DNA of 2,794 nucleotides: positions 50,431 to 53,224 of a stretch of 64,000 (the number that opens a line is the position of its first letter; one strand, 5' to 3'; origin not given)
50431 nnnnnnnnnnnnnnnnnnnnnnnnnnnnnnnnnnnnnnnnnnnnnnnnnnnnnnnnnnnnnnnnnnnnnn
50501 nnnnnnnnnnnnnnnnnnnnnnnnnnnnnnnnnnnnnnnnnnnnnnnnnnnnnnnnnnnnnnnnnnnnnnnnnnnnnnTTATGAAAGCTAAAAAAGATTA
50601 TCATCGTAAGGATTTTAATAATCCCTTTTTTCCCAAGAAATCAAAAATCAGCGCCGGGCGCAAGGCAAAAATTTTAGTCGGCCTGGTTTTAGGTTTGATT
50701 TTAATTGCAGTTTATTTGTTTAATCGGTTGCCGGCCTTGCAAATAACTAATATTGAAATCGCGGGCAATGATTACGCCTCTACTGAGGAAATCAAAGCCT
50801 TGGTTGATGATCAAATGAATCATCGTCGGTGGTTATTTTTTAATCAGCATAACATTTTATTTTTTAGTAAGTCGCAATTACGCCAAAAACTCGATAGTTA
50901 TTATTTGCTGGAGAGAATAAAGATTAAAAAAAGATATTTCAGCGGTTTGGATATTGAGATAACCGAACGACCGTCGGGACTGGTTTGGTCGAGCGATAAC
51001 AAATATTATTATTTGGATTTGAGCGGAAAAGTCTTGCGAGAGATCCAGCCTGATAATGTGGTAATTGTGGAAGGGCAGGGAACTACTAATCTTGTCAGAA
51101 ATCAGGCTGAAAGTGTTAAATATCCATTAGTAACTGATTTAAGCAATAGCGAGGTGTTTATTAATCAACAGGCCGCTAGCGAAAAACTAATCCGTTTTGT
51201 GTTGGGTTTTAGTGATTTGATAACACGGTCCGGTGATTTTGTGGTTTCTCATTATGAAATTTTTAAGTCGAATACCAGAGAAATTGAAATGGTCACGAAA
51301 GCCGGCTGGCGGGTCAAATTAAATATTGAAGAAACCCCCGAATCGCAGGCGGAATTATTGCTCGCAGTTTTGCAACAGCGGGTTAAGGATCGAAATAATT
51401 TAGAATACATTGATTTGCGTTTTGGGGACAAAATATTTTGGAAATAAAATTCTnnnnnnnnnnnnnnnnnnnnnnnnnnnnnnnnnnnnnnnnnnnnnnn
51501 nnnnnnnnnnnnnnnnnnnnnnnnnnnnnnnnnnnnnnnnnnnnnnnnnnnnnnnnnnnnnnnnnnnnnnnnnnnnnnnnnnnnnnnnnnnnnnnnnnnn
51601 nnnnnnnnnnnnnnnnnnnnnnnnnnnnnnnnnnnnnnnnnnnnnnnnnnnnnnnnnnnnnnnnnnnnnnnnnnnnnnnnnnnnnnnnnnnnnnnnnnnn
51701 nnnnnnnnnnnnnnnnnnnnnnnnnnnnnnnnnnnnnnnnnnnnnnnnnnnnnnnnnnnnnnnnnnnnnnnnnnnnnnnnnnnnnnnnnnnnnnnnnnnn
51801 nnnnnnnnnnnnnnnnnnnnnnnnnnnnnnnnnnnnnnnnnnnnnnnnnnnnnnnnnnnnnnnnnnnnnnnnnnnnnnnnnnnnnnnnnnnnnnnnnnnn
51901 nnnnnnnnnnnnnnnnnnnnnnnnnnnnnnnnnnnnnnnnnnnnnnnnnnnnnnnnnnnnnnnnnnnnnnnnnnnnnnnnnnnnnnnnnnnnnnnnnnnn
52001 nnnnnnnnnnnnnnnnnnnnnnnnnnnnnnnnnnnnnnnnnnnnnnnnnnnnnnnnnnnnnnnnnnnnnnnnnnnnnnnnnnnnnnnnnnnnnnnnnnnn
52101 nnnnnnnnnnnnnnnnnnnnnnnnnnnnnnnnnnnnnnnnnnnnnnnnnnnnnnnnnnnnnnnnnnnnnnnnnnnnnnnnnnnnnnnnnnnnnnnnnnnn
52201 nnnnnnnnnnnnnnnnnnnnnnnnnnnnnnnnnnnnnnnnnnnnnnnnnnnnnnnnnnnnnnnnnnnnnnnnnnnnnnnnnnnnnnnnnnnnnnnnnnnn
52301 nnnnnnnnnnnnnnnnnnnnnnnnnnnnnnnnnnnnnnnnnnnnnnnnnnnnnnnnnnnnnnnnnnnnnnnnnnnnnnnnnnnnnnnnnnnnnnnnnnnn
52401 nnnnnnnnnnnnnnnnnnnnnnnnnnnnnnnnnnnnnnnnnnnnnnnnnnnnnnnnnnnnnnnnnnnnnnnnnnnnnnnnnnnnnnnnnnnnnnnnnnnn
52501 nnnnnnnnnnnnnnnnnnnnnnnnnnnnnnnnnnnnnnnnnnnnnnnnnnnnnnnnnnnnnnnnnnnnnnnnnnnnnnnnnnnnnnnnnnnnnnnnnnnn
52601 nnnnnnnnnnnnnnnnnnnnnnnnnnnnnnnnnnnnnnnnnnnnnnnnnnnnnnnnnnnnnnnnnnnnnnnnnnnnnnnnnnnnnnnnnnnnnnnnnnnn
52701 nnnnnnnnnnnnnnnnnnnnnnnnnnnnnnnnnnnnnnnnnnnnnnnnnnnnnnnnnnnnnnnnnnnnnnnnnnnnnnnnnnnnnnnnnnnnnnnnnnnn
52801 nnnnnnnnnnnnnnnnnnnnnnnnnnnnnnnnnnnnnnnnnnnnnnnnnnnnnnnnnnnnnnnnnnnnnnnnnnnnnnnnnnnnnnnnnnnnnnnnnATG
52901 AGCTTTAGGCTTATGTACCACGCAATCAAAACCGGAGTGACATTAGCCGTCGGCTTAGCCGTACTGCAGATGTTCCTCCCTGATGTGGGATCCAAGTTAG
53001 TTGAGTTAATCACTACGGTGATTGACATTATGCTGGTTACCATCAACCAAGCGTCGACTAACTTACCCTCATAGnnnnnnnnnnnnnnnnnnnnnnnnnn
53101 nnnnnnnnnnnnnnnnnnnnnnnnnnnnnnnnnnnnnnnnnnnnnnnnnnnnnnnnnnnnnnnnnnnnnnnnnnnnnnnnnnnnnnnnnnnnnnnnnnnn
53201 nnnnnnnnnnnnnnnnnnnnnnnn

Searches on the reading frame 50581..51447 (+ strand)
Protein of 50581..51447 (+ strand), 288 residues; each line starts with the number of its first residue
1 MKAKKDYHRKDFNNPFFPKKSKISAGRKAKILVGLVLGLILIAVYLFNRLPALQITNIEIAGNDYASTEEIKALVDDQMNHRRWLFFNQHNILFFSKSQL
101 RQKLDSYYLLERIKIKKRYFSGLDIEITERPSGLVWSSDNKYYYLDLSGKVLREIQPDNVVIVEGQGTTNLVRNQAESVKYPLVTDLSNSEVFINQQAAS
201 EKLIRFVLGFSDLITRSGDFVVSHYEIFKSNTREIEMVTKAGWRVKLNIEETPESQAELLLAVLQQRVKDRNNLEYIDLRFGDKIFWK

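Call 72: search_protein_families(library=pfam, proteins=[window:50581-51447:+], max_evalue=0.0001)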
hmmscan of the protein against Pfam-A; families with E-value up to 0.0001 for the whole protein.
window:50581-51447:+ (288 aa): 2 families
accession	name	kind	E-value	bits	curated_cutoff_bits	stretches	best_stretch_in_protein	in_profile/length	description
PF08478.15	POTRA_1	-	1.9e-08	34.9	23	1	54-130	2-69/69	POTRA domain, FtsQ-type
PF03799.20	FtsQ_DivIB_C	-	4.4e-07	31.2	21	1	135-280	2-114/114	Cell division protein FtsQ/DivIB, C-terminal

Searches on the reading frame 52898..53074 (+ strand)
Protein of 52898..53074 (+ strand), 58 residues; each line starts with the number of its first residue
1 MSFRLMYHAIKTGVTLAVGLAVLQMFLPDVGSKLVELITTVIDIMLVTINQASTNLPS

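Call 4: search_protein_families(library=pfam, proteins=[window:52898-53074:+], max_evalue=0.1)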
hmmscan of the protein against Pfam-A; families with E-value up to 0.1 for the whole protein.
window:52898-53074:+ (58 aa): 0 families

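Call 15: search_protein_families(library=ncbifam, proteins=[window:52898-53074:+], max_evalue=0.01)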
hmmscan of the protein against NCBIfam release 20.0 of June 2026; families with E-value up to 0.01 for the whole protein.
window:52898-53074:+ (58 aa): 0 families

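Call 22: find_homologous_proteins(query=window:52898-53074:+, max_evalue=0.01)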
Query window:52898-53074:+ (58 aa): 3 proteins with E <= 0.01 among 3 candidates.
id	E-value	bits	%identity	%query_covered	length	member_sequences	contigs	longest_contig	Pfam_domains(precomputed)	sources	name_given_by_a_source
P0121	2.6e-24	101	100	91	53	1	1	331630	-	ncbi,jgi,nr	ncbi:MAG: hypothetical protein RB292_01010 [Patescibacteria group bacterium]|nr:hypothetical protein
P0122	1.4e-20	89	87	91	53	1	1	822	-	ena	-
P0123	3.7e-18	81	81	91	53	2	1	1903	-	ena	-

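Call 25: find_related_loci(query=A2, collection=metagenome_contigs, flank=4000)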
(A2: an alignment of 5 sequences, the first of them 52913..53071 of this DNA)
Query A2 (53 aa) in metagenome_contigs; peptide patterns used: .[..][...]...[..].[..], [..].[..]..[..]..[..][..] (x = any residue, [..] = any of these).
393 stretches matched a pattern; 6 encode a relative of the query (tblastn E <= 1e-3); 6 distinct loci.
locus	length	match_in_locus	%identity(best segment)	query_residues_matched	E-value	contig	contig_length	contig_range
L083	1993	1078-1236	100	1-53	8e-32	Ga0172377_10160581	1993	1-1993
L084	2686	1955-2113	74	1-53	4e-23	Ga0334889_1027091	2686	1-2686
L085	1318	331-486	54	1-52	1e-16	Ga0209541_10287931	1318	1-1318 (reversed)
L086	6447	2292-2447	54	1-52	1e-15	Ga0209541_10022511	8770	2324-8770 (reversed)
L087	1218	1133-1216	93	1-28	8e-15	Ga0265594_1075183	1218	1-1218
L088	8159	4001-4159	43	1-53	2e-13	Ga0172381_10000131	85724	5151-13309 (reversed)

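Call 33: search_protein_representatives(protein=window:52913-53071:+)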
Query: 53 residues. Proteins with E-value up to 0.001 (for the whole library): 10; up to 1e-10: 1; up to 1e-30: 0. The best 10 are listed.
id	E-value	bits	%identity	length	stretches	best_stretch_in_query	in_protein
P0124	4.1e-18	79.4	79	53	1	1-53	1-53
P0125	4.9e-09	51.4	39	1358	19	5-35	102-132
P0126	9.7e-09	50.5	59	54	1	1-49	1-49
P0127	1.0e-05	41.2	46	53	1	1-52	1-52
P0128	1.3e-05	40.9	48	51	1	1-50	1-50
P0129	2.4e-05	40.0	40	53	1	1-47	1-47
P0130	4.8e-05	39.1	40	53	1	1-52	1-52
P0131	1.3e-04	37.7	42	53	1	1-52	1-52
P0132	1.5e-04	37.5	46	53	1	1-52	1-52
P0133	7.2e-04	35.5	38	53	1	1-52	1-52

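Call 42: find_encoding_contigs(protein=P0122, flank=3000)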
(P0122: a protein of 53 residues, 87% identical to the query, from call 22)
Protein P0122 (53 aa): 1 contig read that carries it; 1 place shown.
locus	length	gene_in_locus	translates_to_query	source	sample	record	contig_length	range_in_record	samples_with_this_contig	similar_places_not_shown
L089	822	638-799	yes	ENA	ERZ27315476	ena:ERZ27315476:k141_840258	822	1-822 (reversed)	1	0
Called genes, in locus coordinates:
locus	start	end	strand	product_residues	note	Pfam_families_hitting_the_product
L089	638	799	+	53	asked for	-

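Call 43: find_encoding_contigs(protein=P0123, flank=3000)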
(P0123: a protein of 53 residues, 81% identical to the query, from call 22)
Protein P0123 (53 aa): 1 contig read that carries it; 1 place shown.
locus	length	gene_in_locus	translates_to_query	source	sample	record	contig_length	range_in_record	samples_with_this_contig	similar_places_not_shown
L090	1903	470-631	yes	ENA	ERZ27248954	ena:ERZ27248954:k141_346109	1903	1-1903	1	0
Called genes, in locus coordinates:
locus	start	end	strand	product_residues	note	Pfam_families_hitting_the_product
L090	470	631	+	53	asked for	-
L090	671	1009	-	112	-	PF00719:Pyrophosphatase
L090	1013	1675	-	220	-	PF07853:DUF1648, PF13630:SdpI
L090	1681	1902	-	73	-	?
